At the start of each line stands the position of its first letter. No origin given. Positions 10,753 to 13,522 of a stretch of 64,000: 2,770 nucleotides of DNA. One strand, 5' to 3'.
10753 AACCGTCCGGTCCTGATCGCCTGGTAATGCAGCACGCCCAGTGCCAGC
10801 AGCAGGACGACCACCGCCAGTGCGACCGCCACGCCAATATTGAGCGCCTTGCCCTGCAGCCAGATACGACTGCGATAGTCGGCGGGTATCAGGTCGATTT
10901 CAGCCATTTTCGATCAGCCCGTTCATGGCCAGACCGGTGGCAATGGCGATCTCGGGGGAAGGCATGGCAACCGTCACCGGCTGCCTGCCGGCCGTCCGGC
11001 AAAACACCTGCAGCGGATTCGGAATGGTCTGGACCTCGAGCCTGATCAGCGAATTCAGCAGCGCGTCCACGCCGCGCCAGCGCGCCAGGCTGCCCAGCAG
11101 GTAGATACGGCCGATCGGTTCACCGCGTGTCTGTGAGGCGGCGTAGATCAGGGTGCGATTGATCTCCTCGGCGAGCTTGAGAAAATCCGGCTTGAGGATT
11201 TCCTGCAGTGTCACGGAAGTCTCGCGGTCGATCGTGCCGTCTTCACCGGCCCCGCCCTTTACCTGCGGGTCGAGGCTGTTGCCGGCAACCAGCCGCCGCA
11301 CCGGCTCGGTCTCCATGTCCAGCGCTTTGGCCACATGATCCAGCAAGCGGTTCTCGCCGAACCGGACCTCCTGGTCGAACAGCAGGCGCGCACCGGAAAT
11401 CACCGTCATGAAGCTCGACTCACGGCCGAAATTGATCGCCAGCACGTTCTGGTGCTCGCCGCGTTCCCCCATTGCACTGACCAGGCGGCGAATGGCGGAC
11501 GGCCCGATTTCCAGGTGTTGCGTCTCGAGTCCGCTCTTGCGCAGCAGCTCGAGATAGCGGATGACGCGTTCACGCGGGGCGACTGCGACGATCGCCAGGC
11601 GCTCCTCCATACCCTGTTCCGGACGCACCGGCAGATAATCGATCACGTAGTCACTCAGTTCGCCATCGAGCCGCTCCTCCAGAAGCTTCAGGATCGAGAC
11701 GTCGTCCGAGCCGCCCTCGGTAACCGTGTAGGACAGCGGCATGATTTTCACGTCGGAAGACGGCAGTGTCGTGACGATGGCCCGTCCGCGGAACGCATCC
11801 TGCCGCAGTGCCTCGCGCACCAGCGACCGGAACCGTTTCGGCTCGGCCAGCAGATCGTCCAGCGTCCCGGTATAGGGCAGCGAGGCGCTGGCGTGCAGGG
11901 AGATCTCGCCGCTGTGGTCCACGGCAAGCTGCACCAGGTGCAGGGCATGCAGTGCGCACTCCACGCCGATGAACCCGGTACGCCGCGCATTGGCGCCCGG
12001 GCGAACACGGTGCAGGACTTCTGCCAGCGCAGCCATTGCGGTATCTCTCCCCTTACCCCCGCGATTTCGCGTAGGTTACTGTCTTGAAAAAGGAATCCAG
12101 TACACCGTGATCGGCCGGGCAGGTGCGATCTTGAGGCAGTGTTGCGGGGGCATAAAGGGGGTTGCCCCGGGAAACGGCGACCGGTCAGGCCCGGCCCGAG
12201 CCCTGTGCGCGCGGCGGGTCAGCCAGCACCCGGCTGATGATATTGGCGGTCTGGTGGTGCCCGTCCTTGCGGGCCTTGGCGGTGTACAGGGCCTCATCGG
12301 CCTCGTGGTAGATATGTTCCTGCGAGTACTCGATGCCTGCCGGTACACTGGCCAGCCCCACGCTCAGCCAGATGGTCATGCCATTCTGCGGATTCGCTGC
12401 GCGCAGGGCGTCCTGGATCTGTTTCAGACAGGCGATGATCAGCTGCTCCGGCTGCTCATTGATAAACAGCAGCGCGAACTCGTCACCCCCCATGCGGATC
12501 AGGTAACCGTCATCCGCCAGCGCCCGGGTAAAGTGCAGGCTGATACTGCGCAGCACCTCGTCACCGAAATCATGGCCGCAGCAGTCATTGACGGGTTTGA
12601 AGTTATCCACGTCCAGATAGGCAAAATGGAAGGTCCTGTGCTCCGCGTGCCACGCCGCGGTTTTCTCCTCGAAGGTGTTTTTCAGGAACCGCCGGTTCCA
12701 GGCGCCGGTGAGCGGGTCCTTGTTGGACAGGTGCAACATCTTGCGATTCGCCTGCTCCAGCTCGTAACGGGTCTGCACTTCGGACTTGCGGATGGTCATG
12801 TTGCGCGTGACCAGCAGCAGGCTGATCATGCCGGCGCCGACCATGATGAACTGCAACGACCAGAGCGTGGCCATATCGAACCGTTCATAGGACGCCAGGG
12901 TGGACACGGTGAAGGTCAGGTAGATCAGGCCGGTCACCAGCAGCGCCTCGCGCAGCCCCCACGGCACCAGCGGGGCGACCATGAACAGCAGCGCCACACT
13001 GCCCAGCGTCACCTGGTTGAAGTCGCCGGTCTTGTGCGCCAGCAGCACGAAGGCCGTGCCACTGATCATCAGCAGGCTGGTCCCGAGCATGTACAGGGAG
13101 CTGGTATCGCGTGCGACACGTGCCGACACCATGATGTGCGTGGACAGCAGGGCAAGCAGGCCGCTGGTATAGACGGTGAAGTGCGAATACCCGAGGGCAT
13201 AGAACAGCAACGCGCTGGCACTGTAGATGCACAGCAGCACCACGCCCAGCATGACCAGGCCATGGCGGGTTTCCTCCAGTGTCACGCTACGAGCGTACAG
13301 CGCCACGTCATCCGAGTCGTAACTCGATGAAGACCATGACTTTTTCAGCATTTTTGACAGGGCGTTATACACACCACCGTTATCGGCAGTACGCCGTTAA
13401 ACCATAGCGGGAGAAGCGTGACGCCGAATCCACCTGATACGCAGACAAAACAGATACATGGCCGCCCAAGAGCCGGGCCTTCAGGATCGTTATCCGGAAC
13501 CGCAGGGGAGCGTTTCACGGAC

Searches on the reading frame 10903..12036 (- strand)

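Call 13: search_protein_families(library=pfam, proteins=[window:10903-12036:-], max_evalue=0.00001)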
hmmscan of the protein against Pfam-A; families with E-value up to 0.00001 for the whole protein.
window:10903-12036:- (378 aa): 1 family
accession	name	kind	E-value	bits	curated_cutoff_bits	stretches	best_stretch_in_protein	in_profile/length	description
PF11104.14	PilM_2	-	5.3e-15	55.6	27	1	24-244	1-228/340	Type IV pilus assembly protein PilM;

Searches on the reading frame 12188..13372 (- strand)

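Call 13: search_protein_families(library=pfam, proteins=[window:12188-13372:-], max_evalue=0.00001)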
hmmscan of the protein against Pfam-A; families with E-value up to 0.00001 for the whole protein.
window:12188-13372:- (395 aa): 1 family
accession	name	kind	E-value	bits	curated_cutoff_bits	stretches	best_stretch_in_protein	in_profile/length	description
PF00990.26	GGDEF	-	1.8e-30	106.3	23.8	1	217-369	2-158/161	Diguanylate cyclase, GGDEF domain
